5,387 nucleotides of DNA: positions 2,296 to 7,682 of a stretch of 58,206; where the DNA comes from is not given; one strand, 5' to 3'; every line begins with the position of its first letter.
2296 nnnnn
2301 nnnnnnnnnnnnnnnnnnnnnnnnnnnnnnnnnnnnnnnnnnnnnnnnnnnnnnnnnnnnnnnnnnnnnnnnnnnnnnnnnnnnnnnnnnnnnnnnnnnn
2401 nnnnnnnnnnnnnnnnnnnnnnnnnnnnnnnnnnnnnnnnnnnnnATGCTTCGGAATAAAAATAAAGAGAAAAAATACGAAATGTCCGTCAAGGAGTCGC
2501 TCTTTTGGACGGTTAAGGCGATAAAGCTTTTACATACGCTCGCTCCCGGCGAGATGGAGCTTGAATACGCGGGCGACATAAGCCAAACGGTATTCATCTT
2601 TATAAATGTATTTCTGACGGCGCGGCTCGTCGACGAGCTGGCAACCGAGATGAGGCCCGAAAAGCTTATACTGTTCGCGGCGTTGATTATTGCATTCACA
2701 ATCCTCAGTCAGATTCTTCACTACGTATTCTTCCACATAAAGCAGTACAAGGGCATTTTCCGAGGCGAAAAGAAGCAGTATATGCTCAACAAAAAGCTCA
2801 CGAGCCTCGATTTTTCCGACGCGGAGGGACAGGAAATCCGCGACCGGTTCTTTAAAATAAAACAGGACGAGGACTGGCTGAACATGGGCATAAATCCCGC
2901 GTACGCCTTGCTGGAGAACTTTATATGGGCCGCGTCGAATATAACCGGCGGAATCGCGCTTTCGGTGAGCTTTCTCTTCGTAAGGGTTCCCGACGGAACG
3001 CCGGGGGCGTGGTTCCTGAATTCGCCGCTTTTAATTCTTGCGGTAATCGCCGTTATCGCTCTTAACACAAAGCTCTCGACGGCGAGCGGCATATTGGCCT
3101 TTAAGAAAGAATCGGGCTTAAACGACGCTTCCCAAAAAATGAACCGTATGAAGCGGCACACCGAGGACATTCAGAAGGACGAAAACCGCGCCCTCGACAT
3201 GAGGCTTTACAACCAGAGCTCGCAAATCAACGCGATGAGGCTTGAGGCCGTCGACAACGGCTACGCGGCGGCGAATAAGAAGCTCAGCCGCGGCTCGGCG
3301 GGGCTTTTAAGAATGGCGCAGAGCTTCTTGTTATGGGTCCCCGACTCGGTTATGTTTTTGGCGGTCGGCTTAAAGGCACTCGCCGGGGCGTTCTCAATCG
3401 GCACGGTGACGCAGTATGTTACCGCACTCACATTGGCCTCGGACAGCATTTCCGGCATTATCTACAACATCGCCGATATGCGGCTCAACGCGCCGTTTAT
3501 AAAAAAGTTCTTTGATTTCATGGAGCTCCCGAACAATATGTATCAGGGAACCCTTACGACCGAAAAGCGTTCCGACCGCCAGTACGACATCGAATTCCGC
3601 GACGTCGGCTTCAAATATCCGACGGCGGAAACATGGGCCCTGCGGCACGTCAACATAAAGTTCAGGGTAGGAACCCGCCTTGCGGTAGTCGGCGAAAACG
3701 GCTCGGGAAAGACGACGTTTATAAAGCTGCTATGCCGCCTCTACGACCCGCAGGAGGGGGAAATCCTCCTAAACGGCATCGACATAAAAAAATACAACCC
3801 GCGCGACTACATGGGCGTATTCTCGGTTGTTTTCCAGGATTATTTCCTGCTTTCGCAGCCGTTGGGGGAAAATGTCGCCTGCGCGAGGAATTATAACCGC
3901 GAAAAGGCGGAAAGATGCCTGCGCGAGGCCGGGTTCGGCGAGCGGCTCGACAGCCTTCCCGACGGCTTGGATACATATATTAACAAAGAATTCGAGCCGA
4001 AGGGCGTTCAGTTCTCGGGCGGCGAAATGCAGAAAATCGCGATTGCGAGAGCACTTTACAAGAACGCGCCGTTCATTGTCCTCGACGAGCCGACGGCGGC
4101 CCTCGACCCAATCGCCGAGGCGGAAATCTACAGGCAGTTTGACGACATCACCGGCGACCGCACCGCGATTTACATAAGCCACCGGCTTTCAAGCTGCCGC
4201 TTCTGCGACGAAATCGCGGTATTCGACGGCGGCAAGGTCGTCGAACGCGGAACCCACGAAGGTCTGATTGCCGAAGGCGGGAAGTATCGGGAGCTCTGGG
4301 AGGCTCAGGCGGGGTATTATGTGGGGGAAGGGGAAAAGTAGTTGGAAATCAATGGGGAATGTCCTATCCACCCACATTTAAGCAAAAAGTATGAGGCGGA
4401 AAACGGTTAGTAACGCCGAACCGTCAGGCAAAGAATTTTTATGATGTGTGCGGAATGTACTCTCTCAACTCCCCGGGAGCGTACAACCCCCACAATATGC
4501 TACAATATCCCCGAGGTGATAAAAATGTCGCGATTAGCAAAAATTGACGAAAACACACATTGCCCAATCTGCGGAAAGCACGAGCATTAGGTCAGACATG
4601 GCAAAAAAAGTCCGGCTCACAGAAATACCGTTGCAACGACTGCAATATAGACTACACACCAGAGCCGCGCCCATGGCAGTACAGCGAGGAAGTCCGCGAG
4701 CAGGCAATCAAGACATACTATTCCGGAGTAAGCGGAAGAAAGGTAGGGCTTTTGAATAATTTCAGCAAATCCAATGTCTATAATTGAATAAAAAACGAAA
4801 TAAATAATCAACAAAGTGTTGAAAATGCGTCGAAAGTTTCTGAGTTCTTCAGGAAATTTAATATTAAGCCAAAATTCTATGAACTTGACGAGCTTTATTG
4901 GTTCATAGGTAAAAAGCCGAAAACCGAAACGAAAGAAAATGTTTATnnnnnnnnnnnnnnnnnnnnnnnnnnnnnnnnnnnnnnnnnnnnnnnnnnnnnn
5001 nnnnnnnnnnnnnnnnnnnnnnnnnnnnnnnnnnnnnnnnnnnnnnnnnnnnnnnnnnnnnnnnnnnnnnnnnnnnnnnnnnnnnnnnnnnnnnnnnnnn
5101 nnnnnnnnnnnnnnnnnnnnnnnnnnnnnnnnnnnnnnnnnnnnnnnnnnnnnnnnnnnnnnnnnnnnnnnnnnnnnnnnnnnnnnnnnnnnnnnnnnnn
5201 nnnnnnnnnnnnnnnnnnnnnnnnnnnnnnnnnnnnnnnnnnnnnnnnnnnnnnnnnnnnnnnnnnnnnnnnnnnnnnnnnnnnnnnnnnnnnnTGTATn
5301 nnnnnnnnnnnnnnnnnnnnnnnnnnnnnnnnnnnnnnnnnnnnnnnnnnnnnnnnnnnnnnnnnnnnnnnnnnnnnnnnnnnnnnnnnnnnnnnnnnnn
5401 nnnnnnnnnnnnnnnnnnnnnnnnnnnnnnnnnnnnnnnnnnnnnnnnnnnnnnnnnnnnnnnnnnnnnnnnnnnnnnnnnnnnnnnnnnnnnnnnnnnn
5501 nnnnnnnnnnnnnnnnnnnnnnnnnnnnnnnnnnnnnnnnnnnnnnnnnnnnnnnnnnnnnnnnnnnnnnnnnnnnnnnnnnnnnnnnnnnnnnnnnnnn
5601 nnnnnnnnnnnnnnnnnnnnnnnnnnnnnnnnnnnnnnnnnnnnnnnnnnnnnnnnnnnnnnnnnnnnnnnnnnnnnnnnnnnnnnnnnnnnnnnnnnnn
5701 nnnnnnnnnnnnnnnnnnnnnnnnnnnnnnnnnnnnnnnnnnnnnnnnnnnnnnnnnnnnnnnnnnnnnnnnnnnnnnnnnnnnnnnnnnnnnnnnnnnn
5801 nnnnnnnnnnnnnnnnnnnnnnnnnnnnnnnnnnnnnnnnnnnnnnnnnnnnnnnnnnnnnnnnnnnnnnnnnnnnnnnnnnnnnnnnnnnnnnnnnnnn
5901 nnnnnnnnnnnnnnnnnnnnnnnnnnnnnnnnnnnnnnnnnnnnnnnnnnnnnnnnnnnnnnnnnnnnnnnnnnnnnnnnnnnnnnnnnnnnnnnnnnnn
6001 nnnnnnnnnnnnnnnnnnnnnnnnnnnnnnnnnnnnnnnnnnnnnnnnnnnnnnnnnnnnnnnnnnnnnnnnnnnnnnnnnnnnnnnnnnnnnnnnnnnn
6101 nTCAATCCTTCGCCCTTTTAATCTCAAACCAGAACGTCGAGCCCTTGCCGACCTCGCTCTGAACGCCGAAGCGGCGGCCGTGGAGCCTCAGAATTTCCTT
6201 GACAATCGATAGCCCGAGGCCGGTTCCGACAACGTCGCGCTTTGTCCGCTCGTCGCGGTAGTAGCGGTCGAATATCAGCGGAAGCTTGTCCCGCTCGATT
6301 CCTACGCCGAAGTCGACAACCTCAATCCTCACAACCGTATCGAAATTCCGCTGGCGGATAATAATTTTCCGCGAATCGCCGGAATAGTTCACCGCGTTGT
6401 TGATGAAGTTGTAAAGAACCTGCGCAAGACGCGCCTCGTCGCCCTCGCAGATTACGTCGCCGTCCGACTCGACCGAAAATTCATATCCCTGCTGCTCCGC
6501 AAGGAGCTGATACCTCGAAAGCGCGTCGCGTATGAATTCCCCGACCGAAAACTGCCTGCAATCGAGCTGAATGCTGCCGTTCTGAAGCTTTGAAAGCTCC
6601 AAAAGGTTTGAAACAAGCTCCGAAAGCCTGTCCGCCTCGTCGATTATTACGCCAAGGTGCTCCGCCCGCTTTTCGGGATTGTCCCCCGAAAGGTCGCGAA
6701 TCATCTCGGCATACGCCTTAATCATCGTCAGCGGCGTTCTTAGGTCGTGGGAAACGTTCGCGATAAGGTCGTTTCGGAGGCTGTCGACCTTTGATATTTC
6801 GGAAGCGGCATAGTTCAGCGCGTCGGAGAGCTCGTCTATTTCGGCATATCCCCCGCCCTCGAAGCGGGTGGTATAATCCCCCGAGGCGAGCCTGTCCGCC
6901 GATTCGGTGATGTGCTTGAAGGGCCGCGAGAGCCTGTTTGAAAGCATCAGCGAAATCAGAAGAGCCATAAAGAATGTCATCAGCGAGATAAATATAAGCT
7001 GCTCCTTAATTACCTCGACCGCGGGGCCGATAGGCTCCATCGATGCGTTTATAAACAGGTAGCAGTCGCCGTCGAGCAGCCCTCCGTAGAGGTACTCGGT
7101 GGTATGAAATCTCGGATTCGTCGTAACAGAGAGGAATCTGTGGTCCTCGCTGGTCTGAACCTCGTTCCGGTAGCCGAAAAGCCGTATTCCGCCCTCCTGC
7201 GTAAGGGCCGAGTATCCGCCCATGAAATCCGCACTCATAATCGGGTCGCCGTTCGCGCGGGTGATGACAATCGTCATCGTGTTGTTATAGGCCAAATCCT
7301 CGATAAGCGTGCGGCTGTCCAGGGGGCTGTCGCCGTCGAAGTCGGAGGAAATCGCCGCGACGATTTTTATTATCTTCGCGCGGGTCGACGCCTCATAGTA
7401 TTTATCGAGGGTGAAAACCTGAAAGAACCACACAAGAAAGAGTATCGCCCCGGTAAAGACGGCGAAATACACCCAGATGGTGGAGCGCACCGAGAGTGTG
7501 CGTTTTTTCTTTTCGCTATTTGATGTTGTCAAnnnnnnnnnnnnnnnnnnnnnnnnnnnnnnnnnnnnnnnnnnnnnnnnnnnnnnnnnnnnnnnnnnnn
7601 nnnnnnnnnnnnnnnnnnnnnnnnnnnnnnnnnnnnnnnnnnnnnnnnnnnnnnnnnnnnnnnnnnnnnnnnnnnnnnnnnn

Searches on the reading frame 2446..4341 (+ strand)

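Call 45: search_protein_families(library=pfam, proteins=[window:2446-4341:+], max_evalue=0.0001)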
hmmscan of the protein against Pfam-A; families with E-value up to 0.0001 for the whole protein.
window:2446-4341:+ (631 aa): 3 families
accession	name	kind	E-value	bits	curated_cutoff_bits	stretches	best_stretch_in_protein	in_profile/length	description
PF00005.33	ABC_tran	-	4.6e-29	102.2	25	1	399-551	1-137/137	ABC transporter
PF13304.12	AAA_21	-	1.9e-07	31.9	27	0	413-434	3-24/304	AAA domain, putative AbiEii toxin, Type IV TA system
PF02463.25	SMC_N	-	8.3e-06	25.8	40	0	513-588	135-206/220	RecF/RecN/SMC N terminal domain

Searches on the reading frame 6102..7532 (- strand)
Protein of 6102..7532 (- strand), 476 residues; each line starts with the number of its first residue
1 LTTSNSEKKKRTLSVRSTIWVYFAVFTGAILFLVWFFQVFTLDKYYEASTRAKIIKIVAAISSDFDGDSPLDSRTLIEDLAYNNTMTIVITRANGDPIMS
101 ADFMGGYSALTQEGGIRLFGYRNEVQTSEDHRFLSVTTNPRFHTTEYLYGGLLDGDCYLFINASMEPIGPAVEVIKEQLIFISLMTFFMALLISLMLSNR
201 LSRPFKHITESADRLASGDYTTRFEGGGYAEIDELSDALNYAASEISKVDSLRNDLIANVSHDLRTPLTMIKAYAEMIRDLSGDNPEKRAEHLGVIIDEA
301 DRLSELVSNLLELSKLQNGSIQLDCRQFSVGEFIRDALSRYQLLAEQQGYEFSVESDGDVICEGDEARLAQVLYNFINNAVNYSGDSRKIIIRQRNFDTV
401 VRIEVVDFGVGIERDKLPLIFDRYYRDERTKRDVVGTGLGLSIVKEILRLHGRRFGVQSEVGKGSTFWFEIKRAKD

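Call 8: search_protein_families(library=pfam, proteins=[window:6102-7532:-], max_evalue=0.001)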
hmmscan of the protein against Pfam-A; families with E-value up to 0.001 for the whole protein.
window:6102-7532:- (476 aa): 3 families
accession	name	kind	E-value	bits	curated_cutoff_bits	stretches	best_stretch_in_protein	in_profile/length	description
PF02518.31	HATPase_c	-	2e-26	93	26.4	1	364-473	1-109/111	Histidine kinase-, DNA gyrase B-, and HSP90-like ATPase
PF00512.31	HisKA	-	2.5e-20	72.7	26.9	1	253-319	2-66/66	His Kinase A (phospho-acceptor) domain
PF00672.30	HAMP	-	3.6e-09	37.2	25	1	197-246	2-51/53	HAMP domain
